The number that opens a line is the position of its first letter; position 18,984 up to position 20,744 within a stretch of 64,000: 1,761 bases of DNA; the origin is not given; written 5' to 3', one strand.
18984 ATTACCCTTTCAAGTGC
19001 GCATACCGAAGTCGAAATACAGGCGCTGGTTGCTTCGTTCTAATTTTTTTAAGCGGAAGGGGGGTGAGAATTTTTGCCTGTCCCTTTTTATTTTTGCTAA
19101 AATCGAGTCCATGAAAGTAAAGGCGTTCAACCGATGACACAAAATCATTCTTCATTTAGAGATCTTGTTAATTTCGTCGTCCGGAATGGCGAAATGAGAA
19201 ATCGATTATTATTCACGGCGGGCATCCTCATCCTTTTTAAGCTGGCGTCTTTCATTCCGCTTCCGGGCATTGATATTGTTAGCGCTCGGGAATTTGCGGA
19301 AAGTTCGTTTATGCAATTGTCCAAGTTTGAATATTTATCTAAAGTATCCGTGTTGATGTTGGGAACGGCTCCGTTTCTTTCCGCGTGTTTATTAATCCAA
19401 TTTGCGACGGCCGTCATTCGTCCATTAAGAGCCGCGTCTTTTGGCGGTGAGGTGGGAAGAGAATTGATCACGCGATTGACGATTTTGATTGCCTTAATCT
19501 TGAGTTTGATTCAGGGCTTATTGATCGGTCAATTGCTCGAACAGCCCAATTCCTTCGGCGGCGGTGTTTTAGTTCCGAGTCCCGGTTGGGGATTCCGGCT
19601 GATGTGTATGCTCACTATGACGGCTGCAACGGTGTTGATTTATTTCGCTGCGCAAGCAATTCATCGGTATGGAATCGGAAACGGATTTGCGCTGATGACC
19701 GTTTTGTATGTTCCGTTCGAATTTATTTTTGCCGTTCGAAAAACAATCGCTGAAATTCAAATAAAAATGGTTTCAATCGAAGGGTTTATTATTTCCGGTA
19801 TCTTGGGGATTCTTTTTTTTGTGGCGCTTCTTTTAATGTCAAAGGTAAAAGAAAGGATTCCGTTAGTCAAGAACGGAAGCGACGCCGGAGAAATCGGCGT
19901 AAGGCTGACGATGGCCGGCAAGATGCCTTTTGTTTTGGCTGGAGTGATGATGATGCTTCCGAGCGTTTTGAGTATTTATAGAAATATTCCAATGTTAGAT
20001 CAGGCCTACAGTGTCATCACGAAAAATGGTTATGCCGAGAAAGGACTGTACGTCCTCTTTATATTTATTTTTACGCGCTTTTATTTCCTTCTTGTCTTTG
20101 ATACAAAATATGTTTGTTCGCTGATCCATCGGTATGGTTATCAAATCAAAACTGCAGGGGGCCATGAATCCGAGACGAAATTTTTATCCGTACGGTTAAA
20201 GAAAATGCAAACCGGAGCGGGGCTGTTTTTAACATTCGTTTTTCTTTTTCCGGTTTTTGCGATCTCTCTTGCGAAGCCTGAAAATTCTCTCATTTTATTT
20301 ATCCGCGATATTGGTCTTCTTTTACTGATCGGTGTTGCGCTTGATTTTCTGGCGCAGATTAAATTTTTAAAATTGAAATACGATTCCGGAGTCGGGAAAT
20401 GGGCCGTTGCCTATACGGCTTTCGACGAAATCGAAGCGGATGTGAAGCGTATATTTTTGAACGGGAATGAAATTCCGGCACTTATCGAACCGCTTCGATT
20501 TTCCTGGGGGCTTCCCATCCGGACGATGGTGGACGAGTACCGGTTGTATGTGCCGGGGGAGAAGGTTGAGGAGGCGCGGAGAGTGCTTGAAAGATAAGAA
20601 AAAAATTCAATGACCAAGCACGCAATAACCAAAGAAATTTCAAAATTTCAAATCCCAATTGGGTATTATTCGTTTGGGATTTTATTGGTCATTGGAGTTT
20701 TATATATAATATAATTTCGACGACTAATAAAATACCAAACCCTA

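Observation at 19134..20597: Stand-alone divergent SecY paralog fused to a DUF2007-like C-terminal domain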

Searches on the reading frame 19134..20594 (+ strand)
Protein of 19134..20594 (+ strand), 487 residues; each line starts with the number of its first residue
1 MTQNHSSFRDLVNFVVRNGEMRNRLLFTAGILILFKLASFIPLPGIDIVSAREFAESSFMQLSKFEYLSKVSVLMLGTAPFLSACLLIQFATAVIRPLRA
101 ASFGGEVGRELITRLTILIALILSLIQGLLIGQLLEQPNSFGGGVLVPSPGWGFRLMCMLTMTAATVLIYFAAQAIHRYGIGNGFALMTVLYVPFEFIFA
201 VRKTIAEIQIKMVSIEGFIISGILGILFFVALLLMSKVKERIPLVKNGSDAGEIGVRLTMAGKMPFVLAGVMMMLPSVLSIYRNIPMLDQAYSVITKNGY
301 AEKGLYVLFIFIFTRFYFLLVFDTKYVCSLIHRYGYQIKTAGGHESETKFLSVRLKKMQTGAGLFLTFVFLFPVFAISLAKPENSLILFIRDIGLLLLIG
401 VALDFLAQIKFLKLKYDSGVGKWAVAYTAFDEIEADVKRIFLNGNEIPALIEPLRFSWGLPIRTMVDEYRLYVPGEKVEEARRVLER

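Call 3: search_protein_families(library=pfam, proteins=[window:19134-20594:+], max_evalue=10)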
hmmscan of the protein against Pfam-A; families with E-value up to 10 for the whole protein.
window:19134-20594:+ (487 aa): 1 family
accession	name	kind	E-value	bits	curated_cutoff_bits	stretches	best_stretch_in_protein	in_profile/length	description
PF00344.25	SecY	-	3.3e-34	119.1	32.2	1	72-405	1-305/306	SecY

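Call 4: search_protein_families(library=ncbifam, proteins=[window:19134-20594:+], max_evalue=10)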
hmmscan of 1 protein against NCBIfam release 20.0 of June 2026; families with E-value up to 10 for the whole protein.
window:19134-20594:+ (487 aa): 1 family
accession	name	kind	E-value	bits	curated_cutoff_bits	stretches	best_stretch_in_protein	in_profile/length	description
TIGR00967.1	3a0501s007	equivalog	1.4e-41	142.8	253.6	1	22-410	1-406/414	preprotein translocase subunit SecY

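Call 8: find_homologous_proteins(query=window:19134-20594:+, max_evalue=0.00001)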
Query window:19134-20594:+ (487 aa): 42 proteins with E <= 0.00001 among 8000 candidates.
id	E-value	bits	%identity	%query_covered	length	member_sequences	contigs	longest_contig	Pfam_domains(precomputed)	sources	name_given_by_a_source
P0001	0.0e+0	1041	100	100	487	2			PF00344.26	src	-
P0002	1.7e-80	289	37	98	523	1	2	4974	PF00344.26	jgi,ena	-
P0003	1.6e-79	286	34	99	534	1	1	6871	PF00344.26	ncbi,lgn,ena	-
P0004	1.3e-76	277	35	100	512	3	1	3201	PF00344.26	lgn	-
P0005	9.1e-72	261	34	98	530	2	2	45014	PF00344.26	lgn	-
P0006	1.8e-71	260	32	97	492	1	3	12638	PF00344.26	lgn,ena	-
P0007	2.5e-68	249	33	98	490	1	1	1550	PF00344.26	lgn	-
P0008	1.3e-67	247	32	97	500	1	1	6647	PF00344.26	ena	-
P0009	3.9e-63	232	31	99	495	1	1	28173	PF00344.26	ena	-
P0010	2.1e-60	223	31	97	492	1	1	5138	PF00344.26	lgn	-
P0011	1.5e-56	211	33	98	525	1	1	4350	PF00344.26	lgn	-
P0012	6.0e-56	209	31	96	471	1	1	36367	PF00344.26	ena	-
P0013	2.4e-53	200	32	97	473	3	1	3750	PF00344.26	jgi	-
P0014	4.5e-40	156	27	98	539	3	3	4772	PF00344.26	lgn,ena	-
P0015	1.1e-39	155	27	97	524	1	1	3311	PF00344.26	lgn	-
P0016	1.9e-35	141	28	97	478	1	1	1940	PF00344.26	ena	-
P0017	8.4e-28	116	29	91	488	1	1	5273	PF00344.26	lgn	-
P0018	2.1e-26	111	26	84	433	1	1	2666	PF00344.26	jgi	-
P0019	1.7e-25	108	26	80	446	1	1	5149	PF00344.26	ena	-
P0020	1.2e-24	105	25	80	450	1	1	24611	PF00344.26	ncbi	-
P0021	1.4e-23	102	26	86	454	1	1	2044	PF00344.26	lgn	-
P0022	3.2e-23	101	25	82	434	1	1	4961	PF00344.26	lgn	-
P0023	4.9e-23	100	24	86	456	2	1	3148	PF00344.26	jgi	jgi:preprotein translocase subunit SecY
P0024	1.9e-22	98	25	82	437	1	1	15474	PF00344.26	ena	-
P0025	2.0e-22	98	26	80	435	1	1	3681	PF00344.26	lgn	-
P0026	2.7e-22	98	24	86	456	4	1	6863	PF00344.26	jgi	jgi:preprotein translocase subunit SecY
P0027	7.3e-22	96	25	80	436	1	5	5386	PF00344.26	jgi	jgi:preprotein translocase subunit SecY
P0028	1.1e-21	96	24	83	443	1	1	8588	PF00344.26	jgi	jgi:preprotein translocase subunit SecY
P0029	1.8e-21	95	24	82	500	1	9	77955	PF00344.26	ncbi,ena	-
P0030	1.5e-20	92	24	80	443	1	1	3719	PF00344.26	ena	-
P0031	1.6e-17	82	24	81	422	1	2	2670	PF00344.26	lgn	-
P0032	8.6e-17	79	23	80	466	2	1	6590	PF00344.26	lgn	-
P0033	1.6e-16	79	24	80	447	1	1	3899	PF00344.26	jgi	-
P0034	1.6e-16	79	24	80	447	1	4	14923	PF00344.26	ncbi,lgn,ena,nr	ncbi:MAG TPA: preprotein translocase subunit SecY [Gammaproteobacteria bacterium]|nr:preprotein tran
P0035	2.5e-15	75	23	83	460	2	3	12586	PF00344.26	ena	-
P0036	2.9e-15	74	24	73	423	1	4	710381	PF00344.26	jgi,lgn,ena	-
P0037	4.6e-15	74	24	83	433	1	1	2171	PF00344.26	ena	-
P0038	7.3e-15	73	21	81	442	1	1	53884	PF00344.26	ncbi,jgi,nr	ncbi:MAG: preprotein translocase subunit SecY [Holosporaceae bacterium]|jgi:preprotein translocase s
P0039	4.7e-13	67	23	73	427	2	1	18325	PF00344.26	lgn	-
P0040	2.8e-12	65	25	83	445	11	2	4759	PF00344.26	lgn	-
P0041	5.6e-11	60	24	87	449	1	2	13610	PF00344.26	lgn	-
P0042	6.2e-11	60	24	87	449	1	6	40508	PF00344.26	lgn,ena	-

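Call 11: find_encoding_contigs(protein=P0001, flank=10000, max_places=4)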
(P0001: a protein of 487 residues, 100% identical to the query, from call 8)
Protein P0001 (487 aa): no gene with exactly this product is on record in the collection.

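Call 12: find_encoding_contigs(protein=P0005, flank=10000, max_places=3)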
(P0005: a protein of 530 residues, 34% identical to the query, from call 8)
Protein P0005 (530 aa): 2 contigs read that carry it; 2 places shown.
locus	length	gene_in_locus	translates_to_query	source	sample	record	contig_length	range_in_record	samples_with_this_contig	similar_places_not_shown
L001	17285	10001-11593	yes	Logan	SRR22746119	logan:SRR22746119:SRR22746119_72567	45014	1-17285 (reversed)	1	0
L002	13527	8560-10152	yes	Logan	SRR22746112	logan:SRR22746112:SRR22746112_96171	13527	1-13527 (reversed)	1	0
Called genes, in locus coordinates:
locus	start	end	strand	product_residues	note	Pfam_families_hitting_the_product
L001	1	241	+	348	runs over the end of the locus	PF07992:Pyr_redox_2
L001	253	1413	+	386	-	PF00478:IMPDH, PF01070:FMN_dh, PF05690:ThiG (faint), PF03060:NMO (weak)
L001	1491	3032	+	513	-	PF00117:GATase, PF07722:Peptidase_C26 (weak), PF02540:NAD_synthase (weak), PF03054:tRNA_Me_trans (faint), PF00958:GMP_synt_C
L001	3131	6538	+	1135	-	PF02811:PHP, PF07733:DNA_pol3_alpha, PF17657:DNA_pol3_finger, PF14579:HHH_6, PF01336:tRNA_anti-codon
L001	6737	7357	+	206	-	-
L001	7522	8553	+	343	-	-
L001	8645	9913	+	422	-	-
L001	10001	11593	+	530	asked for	PF00344:SecY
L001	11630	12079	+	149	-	-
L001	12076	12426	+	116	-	PF16538:FlgT_C (faint)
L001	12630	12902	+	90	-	PF00216:Bac_DNA_binding, PF18291:HU-HIG (weak), PF18289:HU-CCDC81_euk_2 (weak)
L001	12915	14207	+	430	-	PF13393:tRNA-synt_His, PF00587:tRNA-synt_2b, PF03129:HGTP_anticodon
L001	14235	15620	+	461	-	PF01336:tRNA_anti-codon, PF00152:tRNA-synt_2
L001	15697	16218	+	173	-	PF01476:LysM (weak)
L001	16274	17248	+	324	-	PF02562:PhoH, PF13245:AAA_19 (weak), PF13604:AAA_30 (weak)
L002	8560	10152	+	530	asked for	PF00344:SecY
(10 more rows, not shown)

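Call 13: find_encoding_contigs(protein=P0009, flank=10000, max_places=2)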
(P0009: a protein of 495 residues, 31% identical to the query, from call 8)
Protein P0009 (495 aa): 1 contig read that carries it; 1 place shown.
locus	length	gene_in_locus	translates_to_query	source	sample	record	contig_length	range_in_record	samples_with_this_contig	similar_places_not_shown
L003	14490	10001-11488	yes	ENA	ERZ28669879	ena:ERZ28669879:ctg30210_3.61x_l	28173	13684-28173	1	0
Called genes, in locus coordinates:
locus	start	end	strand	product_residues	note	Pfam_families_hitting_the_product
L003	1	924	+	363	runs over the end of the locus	PF00070:Pyr_redox (faint), PF00890:FAD_binding_2, PF01266:DAO, PF03486:HI0933_like (faint), PF07992:Pyr_redox_2 (faint), PF13450:NAD_binding_8 (weak), PF13738:Pyr_redox_3 (faint)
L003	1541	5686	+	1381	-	PF13384:HTH_23 (faint), PF13518:HTH_28 (faint), PF13551:HTH_29 (faint), PF04539:Sigma70_r3 (faint), PF04545:Sigma70_r4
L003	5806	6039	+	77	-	-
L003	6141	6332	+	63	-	PF01381:HTH_3 (weak)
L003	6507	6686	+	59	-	-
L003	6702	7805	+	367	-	PF00589:Phage_integrase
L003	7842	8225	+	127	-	-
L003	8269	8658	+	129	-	PF18917:LiaI-LiaF-like_TM1 (weak)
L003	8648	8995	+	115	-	-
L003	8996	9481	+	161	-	-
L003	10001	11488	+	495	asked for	PF00344:SecY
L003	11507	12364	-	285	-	-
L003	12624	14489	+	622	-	?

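Call 14: find_encoding_contigs(protein=P0012, flank=10000, max_places=2)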
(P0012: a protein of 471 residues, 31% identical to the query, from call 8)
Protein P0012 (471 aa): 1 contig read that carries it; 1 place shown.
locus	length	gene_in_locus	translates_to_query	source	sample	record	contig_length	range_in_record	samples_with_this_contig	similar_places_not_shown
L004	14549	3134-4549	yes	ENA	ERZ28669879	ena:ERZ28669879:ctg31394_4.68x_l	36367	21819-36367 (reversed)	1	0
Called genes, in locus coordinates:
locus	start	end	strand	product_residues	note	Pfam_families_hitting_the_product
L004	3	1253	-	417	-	?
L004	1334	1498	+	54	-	-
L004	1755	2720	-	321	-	-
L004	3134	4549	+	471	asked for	PF00344:SecY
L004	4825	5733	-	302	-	-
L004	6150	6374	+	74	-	PF13744:HTH_37, PF12844:HTH_19 (weak), PF01381:HTH_3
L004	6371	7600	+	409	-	PF13657:Couple_hipA, PF07804:HipA_C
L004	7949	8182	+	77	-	-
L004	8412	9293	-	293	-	PF08843:AbiEii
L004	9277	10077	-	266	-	-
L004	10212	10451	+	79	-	-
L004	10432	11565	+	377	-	PF13173:AAA_14, PF13401:AAA_22 (faint), PF13635:DUF4143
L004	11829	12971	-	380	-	PF13401:AAA_22 (faint), PF13173:AAA_14, PF13635:DUF4143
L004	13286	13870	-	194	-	PF02661:Fic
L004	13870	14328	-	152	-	PF01381:HTH_3, PF13443:HTH_26 (weak)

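Call 15: find_encoding_contigs(protein=P0006, flank=10000, max_places=2)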
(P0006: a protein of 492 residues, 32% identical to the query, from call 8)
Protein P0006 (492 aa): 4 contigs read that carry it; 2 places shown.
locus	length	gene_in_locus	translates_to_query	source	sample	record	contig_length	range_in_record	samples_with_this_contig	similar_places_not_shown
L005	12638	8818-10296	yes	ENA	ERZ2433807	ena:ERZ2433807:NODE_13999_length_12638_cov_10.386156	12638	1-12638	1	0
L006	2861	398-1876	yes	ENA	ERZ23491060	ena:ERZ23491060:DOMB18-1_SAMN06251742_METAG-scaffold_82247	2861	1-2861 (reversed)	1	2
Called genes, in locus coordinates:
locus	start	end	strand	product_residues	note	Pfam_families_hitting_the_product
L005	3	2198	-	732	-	?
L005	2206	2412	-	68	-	-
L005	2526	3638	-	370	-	PF00850:Hist_deacetyl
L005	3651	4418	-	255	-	PF02080:TrkA_C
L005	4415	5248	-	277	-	PF02195:ParB_N, PF03235:GmrSD_N (weak)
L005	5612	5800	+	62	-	PF18929:DUF5678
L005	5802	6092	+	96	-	-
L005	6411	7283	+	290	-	PF14257:DUF4349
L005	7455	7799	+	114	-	PF01527:HTH_Tnp_1 (weak), PF13518:HTH_28 (weak)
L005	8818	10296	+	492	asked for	PF00344:SecY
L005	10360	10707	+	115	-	-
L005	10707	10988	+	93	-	PF05016:ParE_toxin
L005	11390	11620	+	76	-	-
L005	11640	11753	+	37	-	-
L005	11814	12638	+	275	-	?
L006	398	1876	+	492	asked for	PF00344:SecY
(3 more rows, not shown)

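Call 26: find_related_loci(query=A1, collection=genome_contigs, flank=10000)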
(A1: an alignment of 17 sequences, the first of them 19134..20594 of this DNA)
Query A1 (487 aa) in genome_contigs; peptide patterns used: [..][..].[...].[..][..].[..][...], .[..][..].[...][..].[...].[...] (x = any residue, [..] = any of these).
48 stretches matched a pattern; 16 encode a relative of the query (tblastn E <= 1e-3); 16 distinct loci.
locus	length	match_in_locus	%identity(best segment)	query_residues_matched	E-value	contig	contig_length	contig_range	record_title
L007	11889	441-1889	34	3-485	2e-80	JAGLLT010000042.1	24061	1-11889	MAG: Candidatus Omnitrophota bacterium isolate RS_5_28 ROV157_5.bin.28.fa_42, whole genome shotgun sequence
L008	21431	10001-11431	35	7-487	4e-80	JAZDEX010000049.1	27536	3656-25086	MAG: Candidatus Omnitrophota bacterium isolate MEGAHIT-group-0.17 k141_16915652, whole genome shotgun sequence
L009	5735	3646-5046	37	9-482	1e-79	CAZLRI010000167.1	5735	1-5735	MAG TPA_asm: uncultured Pseudobdellovibrionaceae bacterium isolate SRP118108_co3_155 genome assembly, contig: NODE_15430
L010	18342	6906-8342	33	2-485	1e-75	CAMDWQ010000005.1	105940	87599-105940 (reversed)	MAG: Candidatus Omnitrophica bacterium isolate LH-05nov19-156 genome assembly, contig: LH-05nov19-C188, whole genome sho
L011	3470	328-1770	34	9-485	8e-75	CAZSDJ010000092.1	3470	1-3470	MAG TPA_asm: uncultured Planctomycetia bacterium isolate SRP141376_co2_332 genome assembly, contig: NODE_41284_length_34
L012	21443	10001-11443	35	3-486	7e-74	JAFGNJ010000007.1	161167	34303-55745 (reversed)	MAG: Deltaproteobacteria bacterium isolate Zod_Metabat.542 k87_2981691, whole genome shotgun sequence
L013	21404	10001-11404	33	9-482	2e-72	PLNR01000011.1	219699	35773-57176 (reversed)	MAG: Candidatus Omnitrophota bacterium isolate fen_1319 73.20120800_E1X.29_contig_40, whole genome shotgun sequence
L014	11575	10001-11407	32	10-485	9e-72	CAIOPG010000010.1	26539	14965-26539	MAG: Candidatus Omnitrophica bacterium isolate Umea1p4_bin-199 genome assembly, contig: bin-199:10/20, whole genome shot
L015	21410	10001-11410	32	9-485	8e-71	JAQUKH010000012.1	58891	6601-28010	MAG: bacterium isolate STD1_102 NODE_1005_length_58891_cov_4.243840_Sandtown_D1, whole genome shotgun sequence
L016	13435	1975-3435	34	3-486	3e-70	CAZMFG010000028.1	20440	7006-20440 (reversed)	MAG TPA_asm: uncultured Thermodesulfobacteriota bacterium isolate binchicken_co129_573 genome assembly, contig: NODE_749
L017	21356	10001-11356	30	9-485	2e-59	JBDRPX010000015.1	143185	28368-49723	MAG: Candidatus Omnitrophota bacterium isolate MEGAHIT-group-2.14 k141_1111845, whole genome shotgun sequence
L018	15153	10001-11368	24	2-485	3e-31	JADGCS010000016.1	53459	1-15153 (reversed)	MAG: Deltaproteobacteria bacterium isolate nXXbin1 nXX_bin1_NODE_16_length_53459_cov_4.814595, whole genome shotgun sequ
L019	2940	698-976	53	394-485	3e-24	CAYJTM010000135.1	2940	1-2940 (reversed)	MAG TPA_asm: uncultured Planctomycetia bacterium isolate ERP125453_co1_224 genome assembly, contig: NODE_49922_length_29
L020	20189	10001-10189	57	423-485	4e-20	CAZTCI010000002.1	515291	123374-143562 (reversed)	MAG TPA_asm: uncultured Planctomycetales bacterium isolate binchicken_co185_276 genome assembly, contig: NODE_10_length_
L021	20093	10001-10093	55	455-485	6e-7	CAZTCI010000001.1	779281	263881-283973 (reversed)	MAG TPA_asm: uncultured Planctomycetales bacterium isolate binchicken_co185_276 genome assembly, contig: NODE_4_length_7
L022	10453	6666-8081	34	7-485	4e-66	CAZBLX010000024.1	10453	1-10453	MAG TPA_asm: uncultured Planctomycetia bacterium isolate binchicken_co6_478 genome assembly, contig: NODE_7814_length_10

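Call 32: search_solved_structures(query=window:19134-20594:+, max_evalue=0.001, show_alignments=2)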
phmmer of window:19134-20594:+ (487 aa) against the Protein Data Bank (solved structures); distinct sequences matched with E-value up to 0.001: 16.
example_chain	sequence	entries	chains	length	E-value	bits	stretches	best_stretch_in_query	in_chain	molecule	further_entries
5ch4_Y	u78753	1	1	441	2.4e-35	125.7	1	19-411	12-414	Protein translocase subunit SecY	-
2zjs_Y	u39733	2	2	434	3.4e-34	121.9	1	19-411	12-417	Preprotein translocase SecY subunit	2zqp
5aww_Y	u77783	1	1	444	3.6e-34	121.8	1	19-411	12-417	Protein translocase subunit SecY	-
3dl8_G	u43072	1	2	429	1.1e-27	100.5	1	19-418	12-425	Preprotein translocase subunit secY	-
5abb_A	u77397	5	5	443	1.5e-27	100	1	19-420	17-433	PROTEIN TRANSLOCASE SUBUNIT SECY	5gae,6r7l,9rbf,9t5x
3j45_y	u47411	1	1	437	1.8e-27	99.8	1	19-420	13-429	Protein translocase subunit SecY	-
5mg3_Y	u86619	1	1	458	2.1e-27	99.5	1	19-420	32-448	Protein translocase subunit SecY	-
4v6m_BA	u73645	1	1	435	2.1e-27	99.5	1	19-420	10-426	Preprotein translocase secY subunit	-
3j46_y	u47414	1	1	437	2.4e-27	99.3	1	19-420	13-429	Protein translocase subunit SecY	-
5nco_g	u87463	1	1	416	1.6e-26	96.6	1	19-414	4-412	Protein translocase subunit SecY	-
5eul_Y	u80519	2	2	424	6.1e-25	91.4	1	8-411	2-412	Protein translocase subunit SecY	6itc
8y9y_Y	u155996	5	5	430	4.3e-24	88.6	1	8-411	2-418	Protein translocase subunit SecY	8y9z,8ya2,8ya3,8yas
8ya0_Y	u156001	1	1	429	5.7e-24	88.2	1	8-411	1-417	Protein translocase subunit SecY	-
7xha_Y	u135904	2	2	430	6.3e-24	88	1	8-411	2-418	Protein translocase subunit SecY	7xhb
3din_C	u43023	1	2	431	7.6e-21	77.9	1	19-411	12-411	Preprotein translocase subunit SecY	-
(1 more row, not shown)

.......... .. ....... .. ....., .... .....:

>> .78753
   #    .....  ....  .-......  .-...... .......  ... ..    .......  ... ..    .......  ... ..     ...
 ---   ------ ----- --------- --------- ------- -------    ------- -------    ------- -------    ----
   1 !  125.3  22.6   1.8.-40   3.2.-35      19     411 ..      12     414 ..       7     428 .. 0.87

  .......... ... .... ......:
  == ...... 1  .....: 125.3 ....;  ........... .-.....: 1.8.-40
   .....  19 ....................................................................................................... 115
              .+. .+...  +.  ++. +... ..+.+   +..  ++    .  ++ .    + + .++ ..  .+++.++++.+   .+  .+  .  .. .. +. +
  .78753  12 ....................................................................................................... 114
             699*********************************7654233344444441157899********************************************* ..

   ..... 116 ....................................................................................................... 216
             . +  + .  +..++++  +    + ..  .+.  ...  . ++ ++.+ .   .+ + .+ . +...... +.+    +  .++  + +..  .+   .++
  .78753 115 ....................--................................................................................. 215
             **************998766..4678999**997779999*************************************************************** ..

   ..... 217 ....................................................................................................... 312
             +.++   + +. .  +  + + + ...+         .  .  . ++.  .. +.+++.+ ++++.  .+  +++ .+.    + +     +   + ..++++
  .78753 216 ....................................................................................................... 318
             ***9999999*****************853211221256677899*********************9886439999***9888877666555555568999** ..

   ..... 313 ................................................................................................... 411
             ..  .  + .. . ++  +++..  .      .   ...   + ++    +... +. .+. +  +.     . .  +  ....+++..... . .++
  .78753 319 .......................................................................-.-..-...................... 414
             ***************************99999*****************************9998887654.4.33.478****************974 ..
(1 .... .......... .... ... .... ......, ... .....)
